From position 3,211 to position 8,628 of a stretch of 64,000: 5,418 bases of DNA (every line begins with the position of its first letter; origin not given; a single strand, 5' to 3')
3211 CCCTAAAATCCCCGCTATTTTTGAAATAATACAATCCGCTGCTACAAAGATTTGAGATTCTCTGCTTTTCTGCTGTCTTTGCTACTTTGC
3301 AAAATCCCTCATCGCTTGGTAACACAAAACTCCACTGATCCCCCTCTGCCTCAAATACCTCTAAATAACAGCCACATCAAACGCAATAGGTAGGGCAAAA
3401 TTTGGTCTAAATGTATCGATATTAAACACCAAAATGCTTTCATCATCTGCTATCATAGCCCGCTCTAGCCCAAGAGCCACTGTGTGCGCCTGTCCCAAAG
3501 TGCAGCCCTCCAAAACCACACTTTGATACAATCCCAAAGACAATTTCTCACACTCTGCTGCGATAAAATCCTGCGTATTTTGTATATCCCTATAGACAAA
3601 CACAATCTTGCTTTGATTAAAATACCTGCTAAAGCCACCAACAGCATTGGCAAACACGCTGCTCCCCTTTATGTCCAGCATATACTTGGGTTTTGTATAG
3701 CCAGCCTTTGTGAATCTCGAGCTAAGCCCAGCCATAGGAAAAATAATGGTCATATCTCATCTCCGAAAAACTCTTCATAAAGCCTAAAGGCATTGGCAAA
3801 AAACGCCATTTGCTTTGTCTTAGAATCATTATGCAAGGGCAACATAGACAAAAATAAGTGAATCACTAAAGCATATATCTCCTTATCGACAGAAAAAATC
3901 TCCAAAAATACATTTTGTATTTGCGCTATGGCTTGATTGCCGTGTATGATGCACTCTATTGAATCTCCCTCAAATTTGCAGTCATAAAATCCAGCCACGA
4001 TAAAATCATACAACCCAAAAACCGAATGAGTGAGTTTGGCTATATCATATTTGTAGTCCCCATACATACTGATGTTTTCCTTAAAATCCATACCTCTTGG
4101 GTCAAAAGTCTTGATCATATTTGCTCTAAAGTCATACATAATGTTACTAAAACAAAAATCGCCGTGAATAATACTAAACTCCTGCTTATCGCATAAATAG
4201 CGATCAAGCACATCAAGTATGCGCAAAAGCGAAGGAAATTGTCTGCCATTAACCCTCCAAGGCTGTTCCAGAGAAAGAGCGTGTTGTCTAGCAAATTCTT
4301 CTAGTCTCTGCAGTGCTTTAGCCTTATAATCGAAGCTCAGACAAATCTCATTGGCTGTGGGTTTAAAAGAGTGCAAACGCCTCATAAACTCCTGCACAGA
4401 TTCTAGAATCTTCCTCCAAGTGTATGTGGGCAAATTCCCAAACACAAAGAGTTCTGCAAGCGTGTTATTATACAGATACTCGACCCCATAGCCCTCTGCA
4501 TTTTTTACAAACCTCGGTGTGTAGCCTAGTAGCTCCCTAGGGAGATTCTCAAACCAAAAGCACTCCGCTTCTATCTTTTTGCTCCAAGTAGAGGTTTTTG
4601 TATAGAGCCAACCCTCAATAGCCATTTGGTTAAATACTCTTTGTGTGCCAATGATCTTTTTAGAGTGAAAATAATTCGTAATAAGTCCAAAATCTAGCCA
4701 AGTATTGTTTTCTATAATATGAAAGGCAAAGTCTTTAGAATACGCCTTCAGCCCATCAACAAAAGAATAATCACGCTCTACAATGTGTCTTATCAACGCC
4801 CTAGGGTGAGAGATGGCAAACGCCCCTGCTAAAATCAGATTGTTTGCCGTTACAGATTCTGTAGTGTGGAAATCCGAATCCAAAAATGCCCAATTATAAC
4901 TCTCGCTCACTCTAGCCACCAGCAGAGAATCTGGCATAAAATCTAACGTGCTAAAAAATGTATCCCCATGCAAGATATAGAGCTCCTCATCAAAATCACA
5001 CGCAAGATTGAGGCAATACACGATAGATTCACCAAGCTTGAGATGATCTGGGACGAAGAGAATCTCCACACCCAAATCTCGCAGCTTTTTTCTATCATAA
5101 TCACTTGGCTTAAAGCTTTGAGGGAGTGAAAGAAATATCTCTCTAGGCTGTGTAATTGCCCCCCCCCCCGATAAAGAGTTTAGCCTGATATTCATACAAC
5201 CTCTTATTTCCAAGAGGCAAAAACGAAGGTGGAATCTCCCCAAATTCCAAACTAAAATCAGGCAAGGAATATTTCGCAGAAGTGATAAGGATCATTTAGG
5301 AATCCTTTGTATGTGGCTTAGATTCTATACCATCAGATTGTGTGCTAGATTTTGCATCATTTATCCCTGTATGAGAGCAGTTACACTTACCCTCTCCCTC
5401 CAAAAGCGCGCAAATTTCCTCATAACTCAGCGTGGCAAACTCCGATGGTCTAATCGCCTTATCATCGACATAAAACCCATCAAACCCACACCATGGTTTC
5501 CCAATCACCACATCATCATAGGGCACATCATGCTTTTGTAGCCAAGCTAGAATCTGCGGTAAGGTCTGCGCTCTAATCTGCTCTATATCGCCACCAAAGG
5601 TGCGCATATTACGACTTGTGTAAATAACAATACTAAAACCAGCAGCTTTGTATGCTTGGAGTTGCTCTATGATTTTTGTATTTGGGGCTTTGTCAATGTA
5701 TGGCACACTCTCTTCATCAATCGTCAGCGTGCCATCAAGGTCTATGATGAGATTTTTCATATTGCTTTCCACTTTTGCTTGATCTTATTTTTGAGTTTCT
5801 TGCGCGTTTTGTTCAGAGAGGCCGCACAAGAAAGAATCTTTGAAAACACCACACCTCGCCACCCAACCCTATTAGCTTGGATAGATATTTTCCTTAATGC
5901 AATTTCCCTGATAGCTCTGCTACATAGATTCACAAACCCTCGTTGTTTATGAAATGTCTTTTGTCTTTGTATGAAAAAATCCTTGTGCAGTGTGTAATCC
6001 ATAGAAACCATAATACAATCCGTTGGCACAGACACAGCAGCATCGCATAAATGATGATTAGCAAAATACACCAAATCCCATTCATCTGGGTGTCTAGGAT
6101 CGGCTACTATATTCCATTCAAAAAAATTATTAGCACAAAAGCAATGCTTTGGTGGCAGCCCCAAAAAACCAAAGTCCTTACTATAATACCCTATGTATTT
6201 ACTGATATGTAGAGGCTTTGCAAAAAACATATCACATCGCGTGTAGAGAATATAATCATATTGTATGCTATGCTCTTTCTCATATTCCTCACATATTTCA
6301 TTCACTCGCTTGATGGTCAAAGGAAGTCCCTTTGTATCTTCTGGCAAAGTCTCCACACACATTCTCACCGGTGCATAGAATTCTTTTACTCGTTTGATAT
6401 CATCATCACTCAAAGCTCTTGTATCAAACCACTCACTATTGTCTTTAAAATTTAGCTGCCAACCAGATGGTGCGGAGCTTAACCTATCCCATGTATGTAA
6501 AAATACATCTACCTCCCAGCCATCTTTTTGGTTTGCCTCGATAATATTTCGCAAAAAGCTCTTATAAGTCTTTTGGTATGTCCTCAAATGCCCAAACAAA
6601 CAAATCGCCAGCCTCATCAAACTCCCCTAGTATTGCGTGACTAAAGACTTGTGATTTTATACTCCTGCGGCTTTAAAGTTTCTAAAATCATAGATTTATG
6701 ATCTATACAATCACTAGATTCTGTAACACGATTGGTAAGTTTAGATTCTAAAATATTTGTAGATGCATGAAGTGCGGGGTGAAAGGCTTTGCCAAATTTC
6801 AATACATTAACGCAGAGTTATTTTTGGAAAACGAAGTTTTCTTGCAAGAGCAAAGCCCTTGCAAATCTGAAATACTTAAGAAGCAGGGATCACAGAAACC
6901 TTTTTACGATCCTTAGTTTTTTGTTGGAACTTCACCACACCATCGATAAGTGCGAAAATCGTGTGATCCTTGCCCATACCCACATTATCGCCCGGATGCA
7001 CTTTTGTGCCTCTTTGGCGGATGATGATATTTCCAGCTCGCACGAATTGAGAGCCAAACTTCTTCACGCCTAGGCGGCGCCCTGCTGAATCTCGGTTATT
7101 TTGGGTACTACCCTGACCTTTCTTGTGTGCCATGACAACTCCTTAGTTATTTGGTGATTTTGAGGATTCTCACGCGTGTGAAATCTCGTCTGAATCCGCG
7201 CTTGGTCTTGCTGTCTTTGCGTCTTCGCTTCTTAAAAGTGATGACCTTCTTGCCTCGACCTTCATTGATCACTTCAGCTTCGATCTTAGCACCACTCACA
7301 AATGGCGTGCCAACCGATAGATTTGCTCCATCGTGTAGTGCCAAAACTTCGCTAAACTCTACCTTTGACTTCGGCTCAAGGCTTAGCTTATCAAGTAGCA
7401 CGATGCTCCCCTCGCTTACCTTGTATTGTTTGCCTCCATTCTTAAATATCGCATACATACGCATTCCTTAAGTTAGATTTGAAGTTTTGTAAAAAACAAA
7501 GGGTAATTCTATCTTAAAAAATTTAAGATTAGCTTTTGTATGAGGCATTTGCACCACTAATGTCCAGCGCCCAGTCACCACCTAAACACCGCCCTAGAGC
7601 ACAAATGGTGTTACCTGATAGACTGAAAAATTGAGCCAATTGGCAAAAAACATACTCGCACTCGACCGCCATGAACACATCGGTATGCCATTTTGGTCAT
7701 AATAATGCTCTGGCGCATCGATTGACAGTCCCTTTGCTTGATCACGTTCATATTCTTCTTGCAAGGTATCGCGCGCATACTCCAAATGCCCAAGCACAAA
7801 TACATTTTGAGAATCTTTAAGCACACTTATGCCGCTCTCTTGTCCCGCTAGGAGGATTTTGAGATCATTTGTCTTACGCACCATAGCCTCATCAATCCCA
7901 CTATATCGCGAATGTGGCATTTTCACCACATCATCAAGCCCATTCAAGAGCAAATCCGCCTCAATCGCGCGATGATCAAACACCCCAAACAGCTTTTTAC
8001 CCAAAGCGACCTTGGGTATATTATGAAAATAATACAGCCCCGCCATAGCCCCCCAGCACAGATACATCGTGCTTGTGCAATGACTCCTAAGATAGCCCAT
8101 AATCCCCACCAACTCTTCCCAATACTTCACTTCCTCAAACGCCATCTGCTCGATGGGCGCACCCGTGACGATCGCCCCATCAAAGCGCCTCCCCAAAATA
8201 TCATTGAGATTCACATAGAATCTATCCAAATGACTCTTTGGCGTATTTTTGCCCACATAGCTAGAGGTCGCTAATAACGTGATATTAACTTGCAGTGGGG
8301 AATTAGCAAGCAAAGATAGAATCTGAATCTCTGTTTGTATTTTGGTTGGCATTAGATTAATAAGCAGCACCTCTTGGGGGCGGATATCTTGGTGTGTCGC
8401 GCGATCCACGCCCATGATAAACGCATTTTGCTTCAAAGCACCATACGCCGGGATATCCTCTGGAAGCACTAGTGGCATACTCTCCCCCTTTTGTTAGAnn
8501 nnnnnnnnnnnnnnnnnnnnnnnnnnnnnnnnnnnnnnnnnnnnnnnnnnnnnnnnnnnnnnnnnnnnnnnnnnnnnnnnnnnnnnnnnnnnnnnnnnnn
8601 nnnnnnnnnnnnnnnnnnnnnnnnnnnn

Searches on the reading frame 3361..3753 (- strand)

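Call 59: search_protein_families(library=pfam, proteins=[window:3361-3753:-], max_evalue=0.01)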
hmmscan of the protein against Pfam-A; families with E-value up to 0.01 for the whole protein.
window:3361-3753:- (130 aa): 1 family
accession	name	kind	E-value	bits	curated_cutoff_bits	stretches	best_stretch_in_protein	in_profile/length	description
PF01128.25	IspD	-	0.00069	19.9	27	1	1-110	1-98/221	2-C-methyl-D-erythritol 4-phosphate cytidylyltransferase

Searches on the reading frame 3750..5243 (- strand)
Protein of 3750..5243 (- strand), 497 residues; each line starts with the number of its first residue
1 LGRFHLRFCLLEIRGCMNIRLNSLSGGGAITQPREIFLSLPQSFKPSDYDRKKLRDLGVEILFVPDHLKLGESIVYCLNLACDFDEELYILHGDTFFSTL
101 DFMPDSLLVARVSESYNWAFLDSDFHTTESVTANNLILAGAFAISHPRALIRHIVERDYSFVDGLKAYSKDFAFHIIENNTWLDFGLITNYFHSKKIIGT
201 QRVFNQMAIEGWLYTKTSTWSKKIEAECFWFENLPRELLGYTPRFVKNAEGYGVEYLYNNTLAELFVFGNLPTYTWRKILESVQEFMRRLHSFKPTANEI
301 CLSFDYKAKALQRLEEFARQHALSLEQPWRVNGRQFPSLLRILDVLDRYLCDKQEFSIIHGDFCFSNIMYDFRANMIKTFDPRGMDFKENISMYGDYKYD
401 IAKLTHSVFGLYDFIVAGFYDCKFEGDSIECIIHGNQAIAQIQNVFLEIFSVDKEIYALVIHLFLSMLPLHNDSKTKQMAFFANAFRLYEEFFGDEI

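Call 59: search_protein_families(library=pfam, proteins=[window:3750-5243:-], max_evalue=0.01)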
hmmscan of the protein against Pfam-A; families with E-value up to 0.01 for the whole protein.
window:3750-5243:- (497 aa): 1 family
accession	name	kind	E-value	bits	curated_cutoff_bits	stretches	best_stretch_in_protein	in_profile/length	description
PF01636.29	APH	-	1e-07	32.4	23.2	1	277-379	94-190/239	Phosphotransferase enzyme family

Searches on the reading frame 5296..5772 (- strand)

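Call 59: search_protein_families(library=pfam, proteins=[window:5296-5772:-], max_evalue=0.01)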
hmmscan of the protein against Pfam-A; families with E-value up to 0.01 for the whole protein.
window:5296-5772:- (158 aa): 2 families
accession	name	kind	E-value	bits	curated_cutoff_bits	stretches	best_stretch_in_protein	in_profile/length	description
PF25109.1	HAD_PNKP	-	4.7e-05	24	27.6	1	7-87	3-84/143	Polynucleotide kinase PNKP phosphatase domain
PF08282.18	Hydrolase_3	-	0.0012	19.1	20.9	1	8-64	1-50/255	haloacid dehalogenase-like hydrolase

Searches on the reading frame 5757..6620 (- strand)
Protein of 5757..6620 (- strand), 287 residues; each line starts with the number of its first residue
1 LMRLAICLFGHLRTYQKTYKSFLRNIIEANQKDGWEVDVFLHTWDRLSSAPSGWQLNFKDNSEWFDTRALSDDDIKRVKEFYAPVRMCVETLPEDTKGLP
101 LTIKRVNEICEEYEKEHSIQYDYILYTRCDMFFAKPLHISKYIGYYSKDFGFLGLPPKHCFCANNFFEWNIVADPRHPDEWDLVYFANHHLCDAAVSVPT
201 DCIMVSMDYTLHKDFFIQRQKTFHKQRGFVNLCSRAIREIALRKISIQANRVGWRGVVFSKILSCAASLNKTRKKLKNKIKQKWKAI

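Call 59: search_protein_families(library=pfam, proteins=[window:5757-6620:-], max_evalue=0.01)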
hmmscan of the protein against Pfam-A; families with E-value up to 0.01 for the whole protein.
window:5757-6620:- (287 aa): 1 family
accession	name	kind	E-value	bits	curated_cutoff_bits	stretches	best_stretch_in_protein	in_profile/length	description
PF25072.1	DUF7796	-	4.1e-07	29.7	27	1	2-142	4-138/346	Domain of unknown function (DUF7796)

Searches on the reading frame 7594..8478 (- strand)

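Call 8: search_protein_families(library=ncbifam, proteins=[window:7594-8478:-])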
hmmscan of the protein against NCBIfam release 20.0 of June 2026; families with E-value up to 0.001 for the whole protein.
window:7594-8478:- (294 aa): 3 families
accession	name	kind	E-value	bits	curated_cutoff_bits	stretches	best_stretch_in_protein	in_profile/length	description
NF047918.2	MetA_acetyl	exception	6.7e-112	373.7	460.5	1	1-293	1-301/302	homoserine O-acetyltransferase MetA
TIGR01001.2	MetA_succinyl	equivalog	2.4e-100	335.8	495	1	1-293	1-300/304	homoserine O-succinyltransferase MetA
NF003776.0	PRK05368.1-3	equivalog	3.7e-43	147.5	358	1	1-251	1-258/353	homoserine O-succinyltransferase MetA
